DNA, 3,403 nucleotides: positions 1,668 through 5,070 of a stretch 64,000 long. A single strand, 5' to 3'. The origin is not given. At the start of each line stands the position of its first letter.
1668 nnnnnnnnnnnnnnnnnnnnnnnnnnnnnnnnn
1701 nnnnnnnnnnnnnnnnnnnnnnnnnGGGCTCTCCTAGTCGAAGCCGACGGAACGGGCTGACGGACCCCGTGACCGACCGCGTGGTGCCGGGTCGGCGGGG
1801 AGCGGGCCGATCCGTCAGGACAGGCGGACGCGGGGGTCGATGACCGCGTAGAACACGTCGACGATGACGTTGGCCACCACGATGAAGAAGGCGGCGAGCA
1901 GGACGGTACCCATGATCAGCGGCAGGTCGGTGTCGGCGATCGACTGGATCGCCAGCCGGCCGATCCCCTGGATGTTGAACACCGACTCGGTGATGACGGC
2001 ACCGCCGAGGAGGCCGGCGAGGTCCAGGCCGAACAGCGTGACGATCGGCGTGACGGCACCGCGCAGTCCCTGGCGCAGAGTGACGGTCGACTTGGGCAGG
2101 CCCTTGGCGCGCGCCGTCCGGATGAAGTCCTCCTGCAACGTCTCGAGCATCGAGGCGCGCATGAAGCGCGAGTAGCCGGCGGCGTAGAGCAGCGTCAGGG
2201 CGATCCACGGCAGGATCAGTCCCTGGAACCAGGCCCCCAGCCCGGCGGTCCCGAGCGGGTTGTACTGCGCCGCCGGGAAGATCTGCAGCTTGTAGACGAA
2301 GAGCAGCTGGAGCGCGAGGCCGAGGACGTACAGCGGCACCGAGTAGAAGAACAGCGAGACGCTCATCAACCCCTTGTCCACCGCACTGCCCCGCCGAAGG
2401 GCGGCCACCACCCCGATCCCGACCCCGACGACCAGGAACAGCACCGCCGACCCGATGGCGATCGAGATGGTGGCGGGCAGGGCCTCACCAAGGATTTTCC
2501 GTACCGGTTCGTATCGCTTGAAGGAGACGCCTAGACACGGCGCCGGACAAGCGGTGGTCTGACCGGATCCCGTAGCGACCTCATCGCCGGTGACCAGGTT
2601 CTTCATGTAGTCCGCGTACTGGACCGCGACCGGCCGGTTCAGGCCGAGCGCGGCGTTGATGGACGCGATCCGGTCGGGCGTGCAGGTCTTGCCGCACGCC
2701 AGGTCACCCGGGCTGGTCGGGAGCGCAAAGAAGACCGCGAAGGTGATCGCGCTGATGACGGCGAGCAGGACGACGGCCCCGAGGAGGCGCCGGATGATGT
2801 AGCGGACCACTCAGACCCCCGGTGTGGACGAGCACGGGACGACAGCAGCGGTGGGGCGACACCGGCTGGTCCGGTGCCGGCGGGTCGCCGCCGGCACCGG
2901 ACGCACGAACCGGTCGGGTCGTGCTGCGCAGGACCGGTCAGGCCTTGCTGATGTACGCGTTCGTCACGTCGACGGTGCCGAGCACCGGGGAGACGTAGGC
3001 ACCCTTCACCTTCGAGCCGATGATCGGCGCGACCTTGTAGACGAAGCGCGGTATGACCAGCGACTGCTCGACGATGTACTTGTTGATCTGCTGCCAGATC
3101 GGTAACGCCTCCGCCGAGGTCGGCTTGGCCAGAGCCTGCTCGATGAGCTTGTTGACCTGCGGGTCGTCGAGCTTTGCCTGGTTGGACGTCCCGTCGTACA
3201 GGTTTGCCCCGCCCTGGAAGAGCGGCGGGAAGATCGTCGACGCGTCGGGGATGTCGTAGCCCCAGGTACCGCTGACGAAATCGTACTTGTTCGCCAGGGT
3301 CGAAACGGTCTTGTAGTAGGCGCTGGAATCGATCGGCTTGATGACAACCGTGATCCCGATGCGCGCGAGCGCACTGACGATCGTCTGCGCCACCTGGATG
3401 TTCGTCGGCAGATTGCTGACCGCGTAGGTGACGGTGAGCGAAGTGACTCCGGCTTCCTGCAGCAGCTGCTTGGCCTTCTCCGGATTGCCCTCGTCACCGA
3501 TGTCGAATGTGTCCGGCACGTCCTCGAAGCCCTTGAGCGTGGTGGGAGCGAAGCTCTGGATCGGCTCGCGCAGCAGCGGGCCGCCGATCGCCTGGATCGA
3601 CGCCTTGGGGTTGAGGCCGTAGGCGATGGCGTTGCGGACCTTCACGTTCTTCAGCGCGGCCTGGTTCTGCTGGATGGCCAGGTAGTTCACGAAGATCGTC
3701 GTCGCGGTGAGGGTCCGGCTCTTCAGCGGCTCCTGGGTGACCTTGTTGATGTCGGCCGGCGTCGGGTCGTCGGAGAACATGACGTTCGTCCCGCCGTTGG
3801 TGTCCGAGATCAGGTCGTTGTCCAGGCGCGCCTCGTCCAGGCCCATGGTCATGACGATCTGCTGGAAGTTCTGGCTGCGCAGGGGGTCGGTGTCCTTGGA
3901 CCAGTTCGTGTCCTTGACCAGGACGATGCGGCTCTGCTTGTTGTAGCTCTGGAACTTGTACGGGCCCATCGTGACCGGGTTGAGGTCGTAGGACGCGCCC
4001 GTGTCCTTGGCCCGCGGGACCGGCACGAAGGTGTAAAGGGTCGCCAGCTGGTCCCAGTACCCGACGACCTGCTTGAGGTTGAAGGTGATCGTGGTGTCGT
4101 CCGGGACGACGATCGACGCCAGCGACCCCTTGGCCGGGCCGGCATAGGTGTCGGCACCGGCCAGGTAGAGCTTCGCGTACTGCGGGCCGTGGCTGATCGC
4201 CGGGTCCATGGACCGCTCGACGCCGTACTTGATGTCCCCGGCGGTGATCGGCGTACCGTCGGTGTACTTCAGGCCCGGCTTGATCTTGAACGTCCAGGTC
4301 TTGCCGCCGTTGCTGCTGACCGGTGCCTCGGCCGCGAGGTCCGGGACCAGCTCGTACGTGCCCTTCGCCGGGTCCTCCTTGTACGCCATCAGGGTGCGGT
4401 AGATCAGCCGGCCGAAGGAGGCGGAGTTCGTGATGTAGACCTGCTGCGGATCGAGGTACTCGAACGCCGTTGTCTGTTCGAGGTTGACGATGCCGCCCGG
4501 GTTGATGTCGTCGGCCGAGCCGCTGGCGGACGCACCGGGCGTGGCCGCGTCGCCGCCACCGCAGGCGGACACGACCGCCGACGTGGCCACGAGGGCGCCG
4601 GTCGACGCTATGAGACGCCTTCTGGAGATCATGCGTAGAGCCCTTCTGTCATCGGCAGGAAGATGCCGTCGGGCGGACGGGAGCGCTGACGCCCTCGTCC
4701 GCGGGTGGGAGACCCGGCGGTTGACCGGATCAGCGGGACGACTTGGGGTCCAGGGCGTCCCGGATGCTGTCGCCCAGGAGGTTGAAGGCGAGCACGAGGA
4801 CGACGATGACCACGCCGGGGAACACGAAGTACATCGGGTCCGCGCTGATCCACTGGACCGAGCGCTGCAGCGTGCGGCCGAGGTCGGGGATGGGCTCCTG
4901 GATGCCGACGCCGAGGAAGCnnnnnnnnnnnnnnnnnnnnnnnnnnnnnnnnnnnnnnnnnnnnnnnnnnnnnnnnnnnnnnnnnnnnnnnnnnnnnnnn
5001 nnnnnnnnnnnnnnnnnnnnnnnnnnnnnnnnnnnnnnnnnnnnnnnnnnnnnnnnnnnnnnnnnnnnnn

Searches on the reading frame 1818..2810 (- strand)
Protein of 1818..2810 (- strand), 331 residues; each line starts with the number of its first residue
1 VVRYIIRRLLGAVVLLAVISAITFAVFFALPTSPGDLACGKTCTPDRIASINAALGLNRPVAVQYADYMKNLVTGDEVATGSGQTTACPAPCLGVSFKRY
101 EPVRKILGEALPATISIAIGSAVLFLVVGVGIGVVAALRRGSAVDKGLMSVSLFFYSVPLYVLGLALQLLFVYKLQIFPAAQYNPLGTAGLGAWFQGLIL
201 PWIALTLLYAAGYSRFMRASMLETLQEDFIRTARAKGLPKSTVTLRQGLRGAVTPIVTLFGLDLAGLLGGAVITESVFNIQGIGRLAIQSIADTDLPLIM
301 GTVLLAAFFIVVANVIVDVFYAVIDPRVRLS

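Call 76: search_protein_families(library=pfam, proteins=[window:1818-2810:-], max_evalue=0.0001)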
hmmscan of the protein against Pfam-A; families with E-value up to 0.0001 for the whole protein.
window:1818-2810:- (331 aa): 2 families
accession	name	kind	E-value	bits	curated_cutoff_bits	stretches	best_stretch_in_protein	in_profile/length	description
PF00528.27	BPD_transp_1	-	1.3e-40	139.5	26.4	1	129-329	1-183/184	Binding-protein-dependent transport system inner membrane component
PF19300.4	BPD_transp_1_N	-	5.6e-38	130.1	23.8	1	1-118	1-114/114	Binding-prot-dependent transport system membrane comp, N-term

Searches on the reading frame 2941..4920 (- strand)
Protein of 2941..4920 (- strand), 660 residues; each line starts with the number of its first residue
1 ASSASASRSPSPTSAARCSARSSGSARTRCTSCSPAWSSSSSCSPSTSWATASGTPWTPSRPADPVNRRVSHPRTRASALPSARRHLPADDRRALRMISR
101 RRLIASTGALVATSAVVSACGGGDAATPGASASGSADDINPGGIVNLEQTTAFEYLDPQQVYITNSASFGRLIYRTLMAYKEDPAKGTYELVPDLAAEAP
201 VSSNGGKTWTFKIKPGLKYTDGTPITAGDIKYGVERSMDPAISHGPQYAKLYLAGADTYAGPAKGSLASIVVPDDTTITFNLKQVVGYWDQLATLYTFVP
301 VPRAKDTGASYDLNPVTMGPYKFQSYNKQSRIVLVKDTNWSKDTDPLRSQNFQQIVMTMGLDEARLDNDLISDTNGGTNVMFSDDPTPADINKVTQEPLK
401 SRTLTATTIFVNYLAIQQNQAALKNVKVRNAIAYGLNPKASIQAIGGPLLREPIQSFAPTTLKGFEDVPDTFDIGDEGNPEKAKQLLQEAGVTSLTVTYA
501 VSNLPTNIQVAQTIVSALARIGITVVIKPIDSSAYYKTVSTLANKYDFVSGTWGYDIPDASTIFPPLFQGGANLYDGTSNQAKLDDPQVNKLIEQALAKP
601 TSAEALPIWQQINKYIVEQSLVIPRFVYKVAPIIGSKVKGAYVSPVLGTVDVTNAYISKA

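Call 76: search_protein_families(library=pfam, proteins=[window:2941-4920:-], max_evalue=0.0001)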
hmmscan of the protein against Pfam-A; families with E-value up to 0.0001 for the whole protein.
window:2941-4920:- (660 aa): 1 family
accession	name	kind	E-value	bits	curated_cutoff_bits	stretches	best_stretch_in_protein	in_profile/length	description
PF00496.27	SBP_bac_5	-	5.6e-66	223.6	32.4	1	190-572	1-365/368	Bacterial extracellular solute-binding proteins, family 5 Middle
